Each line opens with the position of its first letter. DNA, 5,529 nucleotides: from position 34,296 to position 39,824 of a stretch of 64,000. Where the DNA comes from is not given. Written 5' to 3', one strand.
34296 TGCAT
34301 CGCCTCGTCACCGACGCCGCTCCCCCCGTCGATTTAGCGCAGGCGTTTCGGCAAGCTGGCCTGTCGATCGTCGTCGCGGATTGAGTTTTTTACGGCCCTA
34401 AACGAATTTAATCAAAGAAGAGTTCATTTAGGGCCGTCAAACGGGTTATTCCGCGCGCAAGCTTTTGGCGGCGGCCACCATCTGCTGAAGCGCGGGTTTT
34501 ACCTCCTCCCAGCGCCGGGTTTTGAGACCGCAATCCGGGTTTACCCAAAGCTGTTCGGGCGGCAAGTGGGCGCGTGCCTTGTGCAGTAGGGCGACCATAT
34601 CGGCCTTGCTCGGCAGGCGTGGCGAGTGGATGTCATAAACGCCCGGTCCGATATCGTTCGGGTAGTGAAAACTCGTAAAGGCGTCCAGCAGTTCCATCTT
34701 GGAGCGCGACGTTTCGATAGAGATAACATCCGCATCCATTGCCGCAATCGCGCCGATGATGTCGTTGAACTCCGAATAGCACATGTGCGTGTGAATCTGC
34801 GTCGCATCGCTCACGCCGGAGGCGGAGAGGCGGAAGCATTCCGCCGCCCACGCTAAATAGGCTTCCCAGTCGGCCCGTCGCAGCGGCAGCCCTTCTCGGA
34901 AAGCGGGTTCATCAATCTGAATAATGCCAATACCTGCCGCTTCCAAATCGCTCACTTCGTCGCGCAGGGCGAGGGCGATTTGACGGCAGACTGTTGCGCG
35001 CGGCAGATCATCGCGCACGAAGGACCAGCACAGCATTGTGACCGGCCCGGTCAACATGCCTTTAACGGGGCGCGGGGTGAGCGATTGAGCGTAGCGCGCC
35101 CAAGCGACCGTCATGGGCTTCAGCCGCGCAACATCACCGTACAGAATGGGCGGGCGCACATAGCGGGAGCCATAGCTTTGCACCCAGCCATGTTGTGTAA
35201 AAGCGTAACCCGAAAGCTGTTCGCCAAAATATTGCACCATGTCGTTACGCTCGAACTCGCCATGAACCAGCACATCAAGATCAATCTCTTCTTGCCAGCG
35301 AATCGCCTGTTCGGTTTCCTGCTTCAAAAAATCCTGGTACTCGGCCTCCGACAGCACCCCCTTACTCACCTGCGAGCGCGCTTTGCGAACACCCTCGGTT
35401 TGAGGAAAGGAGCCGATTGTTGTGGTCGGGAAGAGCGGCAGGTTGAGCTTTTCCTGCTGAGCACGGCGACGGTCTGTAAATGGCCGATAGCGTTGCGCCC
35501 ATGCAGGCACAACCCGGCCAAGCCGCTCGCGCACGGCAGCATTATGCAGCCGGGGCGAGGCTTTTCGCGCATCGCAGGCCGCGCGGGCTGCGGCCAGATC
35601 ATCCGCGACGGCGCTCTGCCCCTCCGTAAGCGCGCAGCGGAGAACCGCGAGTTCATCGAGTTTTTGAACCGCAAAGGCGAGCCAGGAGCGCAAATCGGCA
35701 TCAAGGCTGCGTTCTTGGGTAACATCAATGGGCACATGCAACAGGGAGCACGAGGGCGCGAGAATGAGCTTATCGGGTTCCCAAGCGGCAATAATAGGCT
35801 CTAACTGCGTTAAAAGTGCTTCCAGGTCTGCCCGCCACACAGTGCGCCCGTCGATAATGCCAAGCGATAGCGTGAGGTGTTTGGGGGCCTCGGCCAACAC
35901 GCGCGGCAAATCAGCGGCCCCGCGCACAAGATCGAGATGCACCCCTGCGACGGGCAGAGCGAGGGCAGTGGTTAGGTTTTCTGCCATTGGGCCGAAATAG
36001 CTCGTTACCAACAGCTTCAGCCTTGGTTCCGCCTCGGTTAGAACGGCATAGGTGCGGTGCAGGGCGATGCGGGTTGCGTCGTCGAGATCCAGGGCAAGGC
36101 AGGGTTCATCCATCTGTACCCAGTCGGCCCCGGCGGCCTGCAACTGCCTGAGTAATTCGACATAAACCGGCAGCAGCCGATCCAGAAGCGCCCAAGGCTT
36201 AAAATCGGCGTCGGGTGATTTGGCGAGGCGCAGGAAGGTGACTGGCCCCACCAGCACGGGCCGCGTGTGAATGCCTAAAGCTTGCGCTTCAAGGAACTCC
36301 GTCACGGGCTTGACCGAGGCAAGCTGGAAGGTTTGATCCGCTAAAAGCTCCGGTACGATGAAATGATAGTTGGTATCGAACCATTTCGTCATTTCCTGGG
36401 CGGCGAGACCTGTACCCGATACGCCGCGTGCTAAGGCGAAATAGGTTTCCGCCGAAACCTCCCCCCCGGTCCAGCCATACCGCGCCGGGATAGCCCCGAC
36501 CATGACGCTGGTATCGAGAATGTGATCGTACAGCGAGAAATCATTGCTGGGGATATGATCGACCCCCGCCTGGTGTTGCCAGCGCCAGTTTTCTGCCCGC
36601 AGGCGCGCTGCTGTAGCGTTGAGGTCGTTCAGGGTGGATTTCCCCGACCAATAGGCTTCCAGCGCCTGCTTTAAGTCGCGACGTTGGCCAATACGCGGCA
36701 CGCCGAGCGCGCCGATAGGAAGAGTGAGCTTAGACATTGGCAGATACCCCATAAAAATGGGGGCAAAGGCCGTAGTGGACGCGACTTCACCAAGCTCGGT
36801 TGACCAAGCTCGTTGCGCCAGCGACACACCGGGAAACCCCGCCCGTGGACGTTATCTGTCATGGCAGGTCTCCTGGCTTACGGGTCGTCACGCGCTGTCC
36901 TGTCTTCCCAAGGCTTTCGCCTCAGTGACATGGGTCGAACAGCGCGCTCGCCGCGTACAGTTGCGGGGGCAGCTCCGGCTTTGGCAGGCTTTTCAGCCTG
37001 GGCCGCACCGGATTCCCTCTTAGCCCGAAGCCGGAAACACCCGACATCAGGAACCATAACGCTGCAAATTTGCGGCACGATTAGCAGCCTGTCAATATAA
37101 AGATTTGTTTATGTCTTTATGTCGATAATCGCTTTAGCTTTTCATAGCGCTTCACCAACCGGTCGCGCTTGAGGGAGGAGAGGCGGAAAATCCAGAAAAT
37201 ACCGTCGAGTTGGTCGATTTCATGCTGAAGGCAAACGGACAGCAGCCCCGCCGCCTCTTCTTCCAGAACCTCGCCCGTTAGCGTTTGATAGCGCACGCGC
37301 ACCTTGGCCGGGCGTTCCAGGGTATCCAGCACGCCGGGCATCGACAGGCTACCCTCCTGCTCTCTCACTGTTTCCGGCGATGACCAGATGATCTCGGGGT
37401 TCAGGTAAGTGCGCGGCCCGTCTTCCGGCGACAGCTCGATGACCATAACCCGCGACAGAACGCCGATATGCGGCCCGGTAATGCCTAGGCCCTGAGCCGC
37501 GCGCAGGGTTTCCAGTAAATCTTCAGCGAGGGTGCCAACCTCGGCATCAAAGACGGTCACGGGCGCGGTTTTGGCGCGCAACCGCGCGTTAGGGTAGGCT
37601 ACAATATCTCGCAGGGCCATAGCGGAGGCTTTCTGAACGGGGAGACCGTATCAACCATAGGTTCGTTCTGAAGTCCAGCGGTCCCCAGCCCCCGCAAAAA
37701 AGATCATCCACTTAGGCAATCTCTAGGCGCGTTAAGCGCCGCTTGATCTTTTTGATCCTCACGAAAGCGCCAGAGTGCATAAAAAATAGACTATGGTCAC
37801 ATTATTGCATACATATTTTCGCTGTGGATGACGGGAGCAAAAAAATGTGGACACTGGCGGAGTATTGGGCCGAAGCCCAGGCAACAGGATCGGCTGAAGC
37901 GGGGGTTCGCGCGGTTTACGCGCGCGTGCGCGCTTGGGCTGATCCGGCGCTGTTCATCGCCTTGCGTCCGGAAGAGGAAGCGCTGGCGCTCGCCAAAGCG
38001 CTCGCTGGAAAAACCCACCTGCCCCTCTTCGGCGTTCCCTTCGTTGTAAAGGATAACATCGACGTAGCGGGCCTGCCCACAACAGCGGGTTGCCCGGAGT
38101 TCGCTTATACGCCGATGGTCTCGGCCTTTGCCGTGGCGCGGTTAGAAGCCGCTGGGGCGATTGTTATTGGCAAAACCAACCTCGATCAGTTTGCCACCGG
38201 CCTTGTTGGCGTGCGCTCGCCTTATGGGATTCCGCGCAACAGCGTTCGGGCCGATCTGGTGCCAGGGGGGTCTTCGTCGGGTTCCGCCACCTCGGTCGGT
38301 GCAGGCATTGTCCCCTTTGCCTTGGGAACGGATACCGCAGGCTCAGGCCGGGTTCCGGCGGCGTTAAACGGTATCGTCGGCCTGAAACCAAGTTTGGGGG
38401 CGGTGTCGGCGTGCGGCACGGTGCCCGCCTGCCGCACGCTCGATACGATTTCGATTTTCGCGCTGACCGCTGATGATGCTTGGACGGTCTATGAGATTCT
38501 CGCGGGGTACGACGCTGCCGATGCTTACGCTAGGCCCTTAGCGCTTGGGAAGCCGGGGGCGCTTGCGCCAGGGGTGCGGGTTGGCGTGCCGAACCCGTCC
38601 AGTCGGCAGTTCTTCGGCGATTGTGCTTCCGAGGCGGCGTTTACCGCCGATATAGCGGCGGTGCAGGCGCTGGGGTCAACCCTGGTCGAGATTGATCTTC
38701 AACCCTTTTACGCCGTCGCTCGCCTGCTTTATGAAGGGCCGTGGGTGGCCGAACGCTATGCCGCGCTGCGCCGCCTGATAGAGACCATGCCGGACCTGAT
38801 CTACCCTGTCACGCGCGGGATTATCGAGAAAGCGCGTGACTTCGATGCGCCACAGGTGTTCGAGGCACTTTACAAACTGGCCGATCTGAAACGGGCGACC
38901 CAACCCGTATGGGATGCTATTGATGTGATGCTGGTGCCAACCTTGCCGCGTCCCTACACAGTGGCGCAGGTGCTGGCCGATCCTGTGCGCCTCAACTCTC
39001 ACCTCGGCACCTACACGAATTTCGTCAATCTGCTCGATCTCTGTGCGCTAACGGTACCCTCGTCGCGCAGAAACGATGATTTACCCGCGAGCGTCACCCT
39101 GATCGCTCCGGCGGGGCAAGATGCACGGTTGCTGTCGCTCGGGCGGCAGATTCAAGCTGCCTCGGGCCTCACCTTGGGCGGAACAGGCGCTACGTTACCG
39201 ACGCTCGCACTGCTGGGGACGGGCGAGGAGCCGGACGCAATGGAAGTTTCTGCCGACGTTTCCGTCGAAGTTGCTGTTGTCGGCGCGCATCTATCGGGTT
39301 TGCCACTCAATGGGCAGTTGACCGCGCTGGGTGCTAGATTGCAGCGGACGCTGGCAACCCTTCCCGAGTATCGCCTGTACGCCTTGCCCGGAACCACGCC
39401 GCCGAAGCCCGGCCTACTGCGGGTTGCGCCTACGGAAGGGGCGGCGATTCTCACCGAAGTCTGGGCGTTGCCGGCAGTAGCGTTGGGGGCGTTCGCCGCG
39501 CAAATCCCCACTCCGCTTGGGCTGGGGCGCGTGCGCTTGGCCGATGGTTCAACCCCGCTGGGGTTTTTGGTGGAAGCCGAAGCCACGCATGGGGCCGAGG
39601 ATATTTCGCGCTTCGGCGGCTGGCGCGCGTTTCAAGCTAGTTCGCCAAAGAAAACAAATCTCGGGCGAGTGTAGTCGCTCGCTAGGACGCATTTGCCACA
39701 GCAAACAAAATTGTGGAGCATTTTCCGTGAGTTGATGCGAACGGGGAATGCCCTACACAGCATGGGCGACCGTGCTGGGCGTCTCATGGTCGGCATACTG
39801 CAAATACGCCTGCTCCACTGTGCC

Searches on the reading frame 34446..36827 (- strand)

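Call 23: search_protein_families(library=pfam, proteins=[window:34446-36827:-], max_evalue=0.001)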
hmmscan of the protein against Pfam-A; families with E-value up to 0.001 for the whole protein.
window:34446-36827:- (793 aa): 2 families
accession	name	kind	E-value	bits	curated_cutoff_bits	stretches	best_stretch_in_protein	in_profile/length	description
PF01717.24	Meth_synt_2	-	4.8e-157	522.8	21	1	466-788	1-323/324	Cobalamin-independent synthase, Catalytic domain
PF08267.18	Meth_synt_1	-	1.6e-119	399.6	27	2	40-346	4-309/313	Cobalamin-independent synthase, N-terminal domain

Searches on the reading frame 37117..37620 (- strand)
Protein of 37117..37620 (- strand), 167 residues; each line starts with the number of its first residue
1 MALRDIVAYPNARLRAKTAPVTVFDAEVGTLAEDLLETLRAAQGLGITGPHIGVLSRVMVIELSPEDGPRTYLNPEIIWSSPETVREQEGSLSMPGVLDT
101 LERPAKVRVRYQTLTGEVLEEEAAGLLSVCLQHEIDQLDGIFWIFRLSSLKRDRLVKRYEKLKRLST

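Call 23: search_protein_families(library=pfam, proteins=[window:37117-37620:-], max_evalue=0.001)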
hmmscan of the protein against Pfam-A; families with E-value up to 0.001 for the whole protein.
window:37117-37620:- (167 aa): 1 family
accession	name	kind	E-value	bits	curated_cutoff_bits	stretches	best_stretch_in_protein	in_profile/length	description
PF01327.26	Pep_deformylase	-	6e-39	133.6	22.8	1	4-152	2-155/156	Polypeptide deformylase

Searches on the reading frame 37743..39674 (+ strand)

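Call 23: search_protein_families(library=pfam, proteins=[window:37743-39674:+], max_evalue=0.001)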
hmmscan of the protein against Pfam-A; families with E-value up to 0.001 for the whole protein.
window:37743-39674:+ (643 aa): 2 families
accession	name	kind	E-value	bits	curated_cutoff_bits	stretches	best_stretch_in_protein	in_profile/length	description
PF01425.27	Amidase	-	2.7e-81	274.3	27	1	74-464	22-445/445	Amidase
PF21986.1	AH_C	-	9e-46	155.3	27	1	508-631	1-122/123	Allophanate hydrolase C-terminal domain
